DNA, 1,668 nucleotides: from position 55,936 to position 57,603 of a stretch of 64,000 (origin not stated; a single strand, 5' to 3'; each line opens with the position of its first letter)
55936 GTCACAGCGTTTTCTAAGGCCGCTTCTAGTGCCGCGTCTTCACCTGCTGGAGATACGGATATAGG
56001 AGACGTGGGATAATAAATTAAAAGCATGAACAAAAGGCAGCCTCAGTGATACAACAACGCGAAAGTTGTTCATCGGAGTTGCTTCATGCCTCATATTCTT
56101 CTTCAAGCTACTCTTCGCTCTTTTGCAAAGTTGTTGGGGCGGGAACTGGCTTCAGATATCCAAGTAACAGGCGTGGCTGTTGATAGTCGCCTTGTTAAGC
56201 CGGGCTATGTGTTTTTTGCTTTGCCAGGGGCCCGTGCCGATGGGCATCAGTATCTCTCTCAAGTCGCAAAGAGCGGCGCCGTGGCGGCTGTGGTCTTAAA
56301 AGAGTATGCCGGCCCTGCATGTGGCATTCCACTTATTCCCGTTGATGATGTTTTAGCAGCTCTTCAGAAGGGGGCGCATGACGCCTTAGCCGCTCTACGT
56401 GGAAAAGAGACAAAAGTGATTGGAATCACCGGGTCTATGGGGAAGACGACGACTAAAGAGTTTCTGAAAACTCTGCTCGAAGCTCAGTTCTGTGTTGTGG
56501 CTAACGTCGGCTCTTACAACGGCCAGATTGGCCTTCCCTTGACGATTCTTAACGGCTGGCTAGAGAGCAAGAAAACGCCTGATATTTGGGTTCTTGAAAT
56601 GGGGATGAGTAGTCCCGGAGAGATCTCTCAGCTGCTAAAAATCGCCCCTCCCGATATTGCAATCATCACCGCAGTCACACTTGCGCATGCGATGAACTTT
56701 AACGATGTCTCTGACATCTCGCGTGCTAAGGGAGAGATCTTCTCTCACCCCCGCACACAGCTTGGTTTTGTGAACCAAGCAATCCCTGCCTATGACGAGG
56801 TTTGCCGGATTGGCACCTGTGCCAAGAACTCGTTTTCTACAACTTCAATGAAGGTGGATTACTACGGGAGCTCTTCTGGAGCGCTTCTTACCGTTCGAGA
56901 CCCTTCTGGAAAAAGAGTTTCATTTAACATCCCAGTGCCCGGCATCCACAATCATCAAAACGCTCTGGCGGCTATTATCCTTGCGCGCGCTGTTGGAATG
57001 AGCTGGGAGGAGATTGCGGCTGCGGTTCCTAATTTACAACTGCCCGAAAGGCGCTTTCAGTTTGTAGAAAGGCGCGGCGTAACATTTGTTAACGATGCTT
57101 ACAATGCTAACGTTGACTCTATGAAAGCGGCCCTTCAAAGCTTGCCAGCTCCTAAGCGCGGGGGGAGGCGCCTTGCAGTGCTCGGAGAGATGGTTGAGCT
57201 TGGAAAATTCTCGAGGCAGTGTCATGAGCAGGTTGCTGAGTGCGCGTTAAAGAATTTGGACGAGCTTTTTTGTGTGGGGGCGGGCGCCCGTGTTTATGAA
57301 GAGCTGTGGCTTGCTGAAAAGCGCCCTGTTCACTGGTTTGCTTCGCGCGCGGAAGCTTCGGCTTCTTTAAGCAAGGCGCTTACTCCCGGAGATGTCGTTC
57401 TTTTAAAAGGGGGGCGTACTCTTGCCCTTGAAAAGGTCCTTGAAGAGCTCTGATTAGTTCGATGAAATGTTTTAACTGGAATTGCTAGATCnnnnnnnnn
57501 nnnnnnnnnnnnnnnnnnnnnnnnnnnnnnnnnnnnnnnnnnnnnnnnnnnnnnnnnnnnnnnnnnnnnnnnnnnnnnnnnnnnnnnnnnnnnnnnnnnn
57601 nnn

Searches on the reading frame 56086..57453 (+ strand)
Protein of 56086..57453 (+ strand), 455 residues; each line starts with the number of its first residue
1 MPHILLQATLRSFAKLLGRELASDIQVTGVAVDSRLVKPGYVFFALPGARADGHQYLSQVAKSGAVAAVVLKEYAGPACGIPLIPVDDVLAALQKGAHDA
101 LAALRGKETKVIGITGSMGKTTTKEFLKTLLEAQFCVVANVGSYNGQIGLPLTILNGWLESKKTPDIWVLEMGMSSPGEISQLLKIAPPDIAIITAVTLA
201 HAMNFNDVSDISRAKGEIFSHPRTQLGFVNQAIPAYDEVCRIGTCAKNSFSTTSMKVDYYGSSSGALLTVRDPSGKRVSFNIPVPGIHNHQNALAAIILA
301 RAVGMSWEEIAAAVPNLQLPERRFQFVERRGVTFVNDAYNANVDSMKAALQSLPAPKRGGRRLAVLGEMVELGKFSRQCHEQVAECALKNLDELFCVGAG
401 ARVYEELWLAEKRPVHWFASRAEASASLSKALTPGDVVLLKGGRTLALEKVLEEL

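Call 18: search_protein_families(library=pfam, proteins=[window:56086-57453:+])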
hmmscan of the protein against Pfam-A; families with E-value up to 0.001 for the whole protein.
window:56086-57453:+ (455 aa): 3 families
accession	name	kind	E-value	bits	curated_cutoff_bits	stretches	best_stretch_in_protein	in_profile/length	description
PF08245.18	Mur_ligase_M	-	1.6e-31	110.3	24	1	114-300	1-200/200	Mur ligase middle domain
PF02875.26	Mur_ligase_C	-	2.1e-25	90.4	28.4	1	322-442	1-125/127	Mur ligase, glutamate ligase domain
PF01225.30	Mur_ligase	-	2e-07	31.7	21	1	27-95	2-89/95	Mur ligase family, catalytic domain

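Call 30: find_encoding_contigs(protein=window:56086-57453:+, flank=10000, max_places=10)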
Protein window:56086-57453:+ (455 aa): 5 contigs read that carry it; 2 places shown.
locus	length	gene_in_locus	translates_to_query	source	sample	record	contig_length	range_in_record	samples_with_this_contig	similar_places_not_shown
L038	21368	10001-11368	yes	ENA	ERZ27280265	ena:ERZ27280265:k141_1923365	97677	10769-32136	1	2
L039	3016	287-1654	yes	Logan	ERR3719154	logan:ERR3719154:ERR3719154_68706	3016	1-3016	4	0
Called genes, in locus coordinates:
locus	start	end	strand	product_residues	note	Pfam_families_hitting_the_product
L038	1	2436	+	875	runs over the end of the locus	PF07661:MORN_2 (faint)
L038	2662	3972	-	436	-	-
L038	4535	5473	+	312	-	-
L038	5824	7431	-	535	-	PF00118:Cpn60_TCP1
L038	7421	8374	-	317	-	PF02749:QRPTase_N, PF01729:QRPTase_C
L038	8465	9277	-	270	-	PF00590:TP_methylase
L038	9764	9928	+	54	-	-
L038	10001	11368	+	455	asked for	PF01225:Mur_ligase (weak), PF08245:Mur_ligase_M, PF02875:Mur_ligase_C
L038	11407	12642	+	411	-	PF10555:MraY_sig1 (weak), PF00953:Glycos_transf_4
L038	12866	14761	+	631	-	PF12838:Fer4_7 (faint), PF13237:Fer4_10 (faint), PF14691:Fer4_20, PF12837:Fer4_6 (faint), PF00070:Pyr_redox (faint), PF07992:Pyr_redox_2, PF13450:NAD_binding_8 (weak), PF00037:Fer4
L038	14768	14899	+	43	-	PF03597:FixS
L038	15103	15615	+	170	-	PF00355:Rieske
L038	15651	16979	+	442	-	PF00033:Cytochrome_B, PF13631:Cytochrom_B_N_2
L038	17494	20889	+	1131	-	PF14522:Cytochrome_C7 (faint), PF22113:Mtrc-MtrF_II-IV_dom (faint), PF02433:FixO (faint), PF00034:Cytochrom_C (weak), PF13442:Cytochrome_CBB3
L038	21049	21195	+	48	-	-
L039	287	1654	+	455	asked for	PF01225:Mur_ligase (weak), PF08245:Mur_ligase_M, PF02875:Mur_ligase_C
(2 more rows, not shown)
